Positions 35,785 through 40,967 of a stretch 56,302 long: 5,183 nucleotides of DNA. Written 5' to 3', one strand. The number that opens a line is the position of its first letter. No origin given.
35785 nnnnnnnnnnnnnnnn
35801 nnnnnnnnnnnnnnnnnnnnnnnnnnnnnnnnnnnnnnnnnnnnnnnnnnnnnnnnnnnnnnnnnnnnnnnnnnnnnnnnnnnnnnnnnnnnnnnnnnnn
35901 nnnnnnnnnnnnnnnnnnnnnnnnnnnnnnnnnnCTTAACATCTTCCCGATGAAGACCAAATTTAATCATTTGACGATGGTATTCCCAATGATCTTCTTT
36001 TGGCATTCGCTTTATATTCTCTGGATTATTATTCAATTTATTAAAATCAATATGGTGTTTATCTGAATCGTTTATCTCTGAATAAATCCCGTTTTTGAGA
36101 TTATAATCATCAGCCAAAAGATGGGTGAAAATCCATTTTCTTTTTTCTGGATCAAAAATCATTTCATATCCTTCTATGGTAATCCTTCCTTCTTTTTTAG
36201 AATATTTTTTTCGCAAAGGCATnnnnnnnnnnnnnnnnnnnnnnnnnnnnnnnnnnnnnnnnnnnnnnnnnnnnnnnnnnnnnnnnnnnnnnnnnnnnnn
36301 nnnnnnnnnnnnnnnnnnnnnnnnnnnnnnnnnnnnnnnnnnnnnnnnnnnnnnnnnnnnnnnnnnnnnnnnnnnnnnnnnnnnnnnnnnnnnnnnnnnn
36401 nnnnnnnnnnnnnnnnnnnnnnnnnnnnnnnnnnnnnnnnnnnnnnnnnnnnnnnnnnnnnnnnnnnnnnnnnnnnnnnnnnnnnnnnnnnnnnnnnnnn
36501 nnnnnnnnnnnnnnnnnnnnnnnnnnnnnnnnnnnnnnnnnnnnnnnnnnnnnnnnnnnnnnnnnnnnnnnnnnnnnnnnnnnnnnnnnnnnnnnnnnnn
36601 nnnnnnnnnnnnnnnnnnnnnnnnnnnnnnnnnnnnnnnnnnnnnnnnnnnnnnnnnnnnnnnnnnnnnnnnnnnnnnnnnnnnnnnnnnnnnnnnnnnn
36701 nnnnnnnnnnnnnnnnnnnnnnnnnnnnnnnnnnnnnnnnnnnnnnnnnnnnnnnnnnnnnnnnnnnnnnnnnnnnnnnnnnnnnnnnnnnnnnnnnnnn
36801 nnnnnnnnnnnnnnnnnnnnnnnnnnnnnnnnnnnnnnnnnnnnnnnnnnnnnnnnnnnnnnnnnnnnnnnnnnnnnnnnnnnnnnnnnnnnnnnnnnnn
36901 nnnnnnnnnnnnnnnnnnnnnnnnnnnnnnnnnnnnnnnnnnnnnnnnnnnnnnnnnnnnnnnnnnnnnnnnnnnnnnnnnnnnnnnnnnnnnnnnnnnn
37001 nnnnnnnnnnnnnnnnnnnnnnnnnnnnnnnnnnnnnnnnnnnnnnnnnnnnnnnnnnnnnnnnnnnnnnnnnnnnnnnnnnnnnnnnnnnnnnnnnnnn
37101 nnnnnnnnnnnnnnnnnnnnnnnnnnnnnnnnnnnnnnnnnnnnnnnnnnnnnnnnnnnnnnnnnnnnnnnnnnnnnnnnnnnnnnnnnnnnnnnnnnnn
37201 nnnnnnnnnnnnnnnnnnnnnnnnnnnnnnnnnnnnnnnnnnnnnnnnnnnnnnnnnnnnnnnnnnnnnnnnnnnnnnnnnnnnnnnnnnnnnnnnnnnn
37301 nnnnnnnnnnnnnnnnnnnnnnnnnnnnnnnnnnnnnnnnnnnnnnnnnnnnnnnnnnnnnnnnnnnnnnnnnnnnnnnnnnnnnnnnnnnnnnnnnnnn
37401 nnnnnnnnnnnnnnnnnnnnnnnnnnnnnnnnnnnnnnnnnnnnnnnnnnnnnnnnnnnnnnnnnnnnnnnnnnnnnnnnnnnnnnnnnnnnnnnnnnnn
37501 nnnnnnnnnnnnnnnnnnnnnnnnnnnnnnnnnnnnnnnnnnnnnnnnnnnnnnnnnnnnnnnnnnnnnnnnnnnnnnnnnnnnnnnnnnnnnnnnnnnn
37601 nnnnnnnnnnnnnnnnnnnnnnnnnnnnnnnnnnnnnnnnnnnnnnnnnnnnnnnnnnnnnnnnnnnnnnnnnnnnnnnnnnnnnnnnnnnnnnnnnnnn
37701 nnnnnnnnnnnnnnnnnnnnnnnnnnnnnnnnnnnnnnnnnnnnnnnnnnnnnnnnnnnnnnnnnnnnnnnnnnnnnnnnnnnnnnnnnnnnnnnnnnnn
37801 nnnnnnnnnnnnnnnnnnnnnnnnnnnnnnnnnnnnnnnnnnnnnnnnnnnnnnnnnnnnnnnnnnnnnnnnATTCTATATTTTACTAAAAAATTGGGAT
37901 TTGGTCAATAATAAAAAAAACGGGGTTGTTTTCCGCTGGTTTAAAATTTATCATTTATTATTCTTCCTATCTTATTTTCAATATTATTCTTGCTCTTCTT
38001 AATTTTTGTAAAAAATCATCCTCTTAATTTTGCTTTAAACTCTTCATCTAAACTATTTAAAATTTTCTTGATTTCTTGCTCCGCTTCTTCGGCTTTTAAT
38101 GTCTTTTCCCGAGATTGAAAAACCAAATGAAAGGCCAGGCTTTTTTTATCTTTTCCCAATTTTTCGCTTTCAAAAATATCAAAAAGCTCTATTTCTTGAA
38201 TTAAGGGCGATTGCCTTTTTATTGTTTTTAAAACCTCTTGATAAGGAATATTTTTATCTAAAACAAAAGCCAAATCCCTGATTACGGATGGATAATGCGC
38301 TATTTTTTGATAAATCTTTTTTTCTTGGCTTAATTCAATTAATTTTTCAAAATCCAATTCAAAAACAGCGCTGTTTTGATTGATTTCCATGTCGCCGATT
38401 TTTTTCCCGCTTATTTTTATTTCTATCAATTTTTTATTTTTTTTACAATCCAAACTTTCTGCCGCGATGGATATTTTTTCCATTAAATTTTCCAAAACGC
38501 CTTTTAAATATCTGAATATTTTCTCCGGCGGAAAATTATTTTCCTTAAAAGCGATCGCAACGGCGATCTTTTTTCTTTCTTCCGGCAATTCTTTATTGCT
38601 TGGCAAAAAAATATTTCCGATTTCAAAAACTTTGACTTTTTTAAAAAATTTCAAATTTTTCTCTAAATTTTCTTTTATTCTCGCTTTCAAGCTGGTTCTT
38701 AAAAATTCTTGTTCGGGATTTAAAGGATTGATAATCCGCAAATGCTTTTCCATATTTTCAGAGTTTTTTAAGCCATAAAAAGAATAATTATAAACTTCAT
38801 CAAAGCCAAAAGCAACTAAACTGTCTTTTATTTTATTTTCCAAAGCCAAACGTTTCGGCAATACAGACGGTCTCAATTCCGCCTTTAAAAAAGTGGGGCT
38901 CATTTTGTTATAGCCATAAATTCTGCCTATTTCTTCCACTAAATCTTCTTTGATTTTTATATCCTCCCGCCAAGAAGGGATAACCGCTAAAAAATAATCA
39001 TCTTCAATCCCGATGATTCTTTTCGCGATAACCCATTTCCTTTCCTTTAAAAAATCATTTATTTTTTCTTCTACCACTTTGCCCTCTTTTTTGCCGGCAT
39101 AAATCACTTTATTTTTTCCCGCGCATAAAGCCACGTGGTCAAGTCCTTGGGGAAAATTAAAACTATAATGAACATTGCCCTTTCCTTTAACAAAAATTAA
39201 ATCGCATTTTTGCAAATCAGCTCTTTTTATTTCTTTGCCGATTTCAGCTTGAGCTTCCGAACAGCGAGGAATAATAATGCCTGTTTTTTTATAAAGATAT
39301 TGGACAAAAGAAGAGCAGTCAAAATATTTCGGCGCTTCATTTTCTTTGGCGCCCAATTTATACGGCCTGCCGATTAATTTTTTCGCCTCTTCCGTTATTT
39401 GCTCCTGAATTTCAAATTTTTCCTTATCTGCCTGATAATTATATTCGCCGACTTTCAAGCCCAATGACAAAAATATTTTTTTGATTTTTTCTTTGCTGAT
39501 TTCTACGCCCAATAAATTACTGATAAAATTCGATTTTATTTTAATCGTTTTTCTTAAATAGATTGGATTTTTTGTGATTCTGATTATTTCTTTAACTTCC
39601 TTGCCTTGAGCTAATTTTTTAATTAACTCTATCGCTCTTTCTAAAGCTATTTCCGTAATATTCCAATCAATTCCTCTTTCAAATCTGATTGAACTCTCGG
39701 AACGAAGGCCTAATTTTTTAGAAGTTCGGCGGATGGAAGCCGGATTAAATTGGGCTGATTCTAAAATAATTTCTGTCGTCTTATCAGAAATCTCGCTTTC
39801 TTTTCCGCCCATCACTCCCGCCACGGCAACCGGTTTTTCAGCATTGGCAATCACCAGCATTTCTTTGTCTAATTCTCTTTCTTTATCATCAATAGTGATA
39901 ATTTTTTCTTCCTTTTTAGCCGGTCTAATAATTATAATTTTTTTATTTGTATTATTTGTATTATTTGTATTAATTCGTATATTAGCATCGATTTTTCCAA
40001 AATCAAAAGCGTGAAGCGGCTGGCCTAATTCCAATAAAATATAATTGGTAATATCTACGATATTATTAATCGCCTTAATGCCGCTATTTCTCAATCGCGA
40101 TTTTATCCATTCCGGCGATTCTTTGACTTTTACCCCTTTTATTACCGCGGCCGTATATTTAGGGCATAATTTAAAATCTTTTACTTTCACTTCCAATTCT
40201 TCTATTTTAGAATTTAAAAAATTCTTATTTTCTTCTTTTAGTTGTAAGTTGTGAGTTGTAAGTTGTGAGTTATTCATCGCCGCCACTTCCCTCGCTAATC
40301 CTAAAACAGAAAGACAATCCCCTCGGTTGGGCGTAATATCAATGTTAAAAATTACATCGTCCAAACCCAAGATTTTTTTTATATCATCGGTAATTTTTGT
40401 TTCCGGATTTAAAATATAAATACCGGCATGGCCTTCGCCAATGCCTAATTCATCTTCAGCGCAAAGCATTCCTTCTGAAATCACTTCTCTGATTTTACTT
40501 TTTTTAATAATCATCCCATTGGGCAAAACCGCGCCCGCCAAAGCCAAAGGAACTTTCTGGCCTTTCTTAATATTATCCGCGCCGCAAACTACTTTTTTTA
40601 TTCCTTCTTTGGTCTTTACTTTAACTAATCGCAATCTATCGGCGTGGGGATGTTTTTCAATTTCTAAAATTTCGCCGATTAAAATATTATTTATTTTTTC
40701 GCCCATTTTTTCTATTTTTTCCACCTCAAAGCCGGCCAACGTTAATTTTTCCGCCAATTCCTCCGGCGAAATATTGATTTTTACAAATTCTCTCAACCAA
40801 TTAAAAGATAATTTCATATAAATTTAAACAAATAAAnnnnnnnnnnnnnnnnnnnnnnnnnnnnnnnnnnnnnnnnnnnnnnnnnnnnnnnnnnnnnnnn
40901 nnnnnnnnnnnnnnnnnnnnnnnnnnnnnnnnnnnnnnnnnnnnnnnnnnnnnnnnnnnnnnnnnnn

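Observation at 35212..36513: gyrB intein whose central module is a repeat-rich basic/acidic helical region rather than a homing endonuclease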

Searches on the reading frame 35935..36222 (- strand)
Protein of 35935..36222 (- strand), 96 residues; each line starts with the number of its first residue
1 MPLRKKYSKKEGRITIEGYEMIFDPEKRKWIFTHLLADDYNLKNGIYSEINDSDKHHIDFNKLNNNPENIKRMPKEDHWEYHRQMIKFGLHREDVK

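Call 73: search_solved_structures(query=A5, max_evalue=10, show_alignments=3)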
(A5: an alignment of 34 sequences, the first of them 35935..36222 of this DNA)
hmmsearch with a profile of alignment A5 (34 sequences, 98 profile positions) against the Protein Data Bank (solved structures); distinct sequences matched with E-value up to 10: 4.
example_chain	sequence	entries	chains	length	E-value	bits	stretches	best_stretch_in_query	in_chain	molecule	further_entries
1u3e_M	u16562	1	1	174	0.034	17.8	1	22-82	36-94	HNH homing endonuclease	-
9iho_n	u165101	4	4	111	0.75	13.4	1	35-82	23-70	NADH dehydrogenase [ubiquinone] 1 beta subcomplex subunit 9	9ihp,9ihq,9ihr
5n7i_A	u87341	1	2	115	2.2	12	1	25-91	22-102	MARVEL domain-containing protein 2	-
5n7h_A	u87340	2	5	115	2.7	11.7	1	25-91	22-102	MARVEL domain-containing protein 2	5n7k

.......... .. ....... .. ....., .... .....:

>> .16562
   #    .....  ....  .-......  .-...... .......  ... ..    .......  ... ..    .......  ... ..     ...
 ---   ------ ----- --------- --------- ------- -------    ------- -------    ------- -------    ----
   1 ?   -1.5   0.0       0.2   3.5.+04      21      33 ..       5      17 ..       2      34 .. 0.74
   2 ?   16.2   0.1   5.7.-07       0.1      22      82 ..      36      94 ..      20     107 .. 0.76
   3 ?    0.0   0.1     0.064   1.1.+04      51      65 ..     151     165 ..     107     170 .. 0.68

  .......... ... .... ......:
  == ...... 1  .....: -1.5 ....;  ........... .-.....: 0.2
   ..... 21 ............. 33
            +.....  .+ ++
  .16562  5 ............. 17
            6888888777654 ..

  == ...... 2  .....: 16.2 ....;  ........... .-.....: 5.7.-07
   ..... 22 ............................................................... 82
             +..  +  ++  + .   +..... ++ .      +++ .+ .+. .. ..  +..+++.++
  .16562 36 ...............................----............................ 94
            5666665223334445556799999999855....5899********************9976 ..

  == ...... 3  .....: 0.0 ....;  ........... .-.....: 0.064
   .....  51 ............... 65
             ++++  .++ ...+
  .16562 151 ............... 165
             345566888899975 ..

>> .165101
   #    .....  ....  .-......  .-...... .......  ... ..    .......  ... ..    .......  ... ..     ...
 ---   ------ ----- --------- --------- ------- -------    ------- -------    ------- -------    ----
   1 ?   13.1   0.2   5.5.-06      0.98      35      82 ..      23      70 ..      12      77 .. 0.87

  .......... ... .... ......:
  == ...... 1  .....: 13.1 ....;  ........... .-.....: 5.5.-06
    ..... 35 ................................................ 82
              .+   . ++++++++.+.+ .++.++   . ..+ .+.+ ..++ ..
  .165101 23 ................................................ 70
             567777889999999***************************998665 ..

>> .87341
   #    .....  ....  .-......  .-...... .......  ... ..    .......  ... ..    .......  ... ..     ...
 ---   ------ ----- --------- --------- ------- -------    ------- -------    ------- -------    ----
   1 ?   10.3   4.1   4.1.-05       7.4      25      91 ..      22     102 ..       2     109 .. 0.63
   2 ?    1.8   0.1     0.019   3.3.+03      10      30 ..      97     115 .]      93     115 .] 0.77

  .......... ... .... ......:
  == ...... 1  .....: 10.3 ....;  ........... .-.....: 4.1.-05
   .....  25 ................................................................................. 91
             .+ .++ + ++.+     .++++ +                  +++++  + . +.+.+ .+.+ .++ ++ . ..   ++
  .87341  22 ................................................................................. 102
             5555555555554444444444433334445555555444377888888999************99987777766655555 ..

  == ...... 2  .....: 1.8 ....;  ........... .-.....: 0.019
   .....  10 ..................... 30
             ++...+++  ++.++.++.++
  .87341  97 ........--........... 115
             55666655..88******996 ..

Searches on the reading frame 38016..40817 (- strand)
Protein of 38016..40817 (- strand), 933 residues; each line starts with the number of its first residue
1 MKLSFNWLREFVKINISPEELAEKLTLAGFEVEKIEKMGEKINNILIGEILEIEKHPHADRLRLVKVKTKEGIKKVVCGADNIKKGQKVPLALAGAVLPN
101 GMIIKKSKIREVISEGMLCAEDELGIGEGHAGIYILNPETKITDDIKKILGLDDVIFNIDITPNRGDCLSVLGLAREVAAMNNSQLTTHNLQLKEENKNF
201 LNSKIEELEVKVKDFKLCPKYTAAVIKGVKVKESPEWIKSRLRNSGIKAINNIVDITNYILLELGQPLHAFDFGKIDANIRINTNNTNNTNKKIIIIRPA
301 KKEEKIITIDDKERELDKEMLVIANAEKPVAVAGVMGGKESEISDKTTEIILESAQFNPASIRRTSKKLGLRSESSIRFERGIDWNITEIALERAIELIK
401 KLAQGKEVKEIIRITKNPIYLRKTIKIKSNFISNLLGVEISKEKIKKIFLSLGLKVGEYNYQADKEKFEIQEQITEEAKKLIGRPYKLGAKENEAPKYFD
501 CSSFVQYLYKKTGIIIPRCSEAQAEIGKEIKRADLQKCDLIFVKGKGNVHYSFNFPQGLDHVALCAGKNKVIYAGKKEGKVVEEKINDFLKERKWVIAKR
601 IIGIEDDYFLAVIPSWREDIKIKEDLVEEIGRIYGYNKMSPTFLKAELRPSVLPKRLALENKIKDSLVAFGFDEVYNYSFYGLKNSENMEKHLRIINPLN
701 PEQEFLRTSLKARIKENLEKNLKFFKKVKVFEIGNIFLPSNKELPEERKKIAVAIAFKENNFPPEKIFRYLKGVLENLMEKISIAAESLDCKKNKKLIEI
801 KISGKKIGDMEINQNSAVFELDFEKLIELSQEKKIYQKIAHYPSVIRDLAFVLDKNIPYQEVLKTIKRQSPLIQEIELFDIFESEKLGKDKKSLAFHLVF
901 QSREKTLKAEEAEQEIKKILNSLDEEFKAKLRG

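Call 44: search_protein_families(library=pfam, proteins=[window:38016-40817:-], max_evalue=0.0001)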
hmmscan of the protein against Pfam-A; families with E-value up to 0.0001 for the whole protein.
window:38016-40817:- (933 aa): 7 families
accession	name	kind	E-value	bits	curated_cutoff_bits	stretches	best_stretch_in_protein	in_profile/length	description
PF03483.22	B3_4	-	8.1e-70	234.4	29.3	1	218-403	2-173/174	B3/4 domain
PF03147.19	FDX-ACB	-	1.3e-28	99.7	31.1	1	841-932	2-94/94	Ferredoxin-fold anticodon binding domain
PF17759.6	tRNA_synthFbeta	-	2.9e-26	92.7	22.4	1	642-793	4-166/214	Phenylalanyl tRNA synthetase beta chain CLM domain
PF03484.21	B5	-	9e-18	64.7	28.6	1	604-636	35-67/67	tRNA synthetase B5 domain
PF01588.26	tRNA_bind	-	3.3e-17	62.8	27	1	46-139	2-90/96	Putative tRNA binding domain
PF00877.26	NLPC_P60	-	3.5e-16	59.5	23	1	483-595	1-100/105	NlpC/P60 family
PF18262.7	PhetRS_B1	-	3.7e-05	24.3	26.8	0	424-467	3-46/83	Phe-tRNA synthetase beta subunit B1 domain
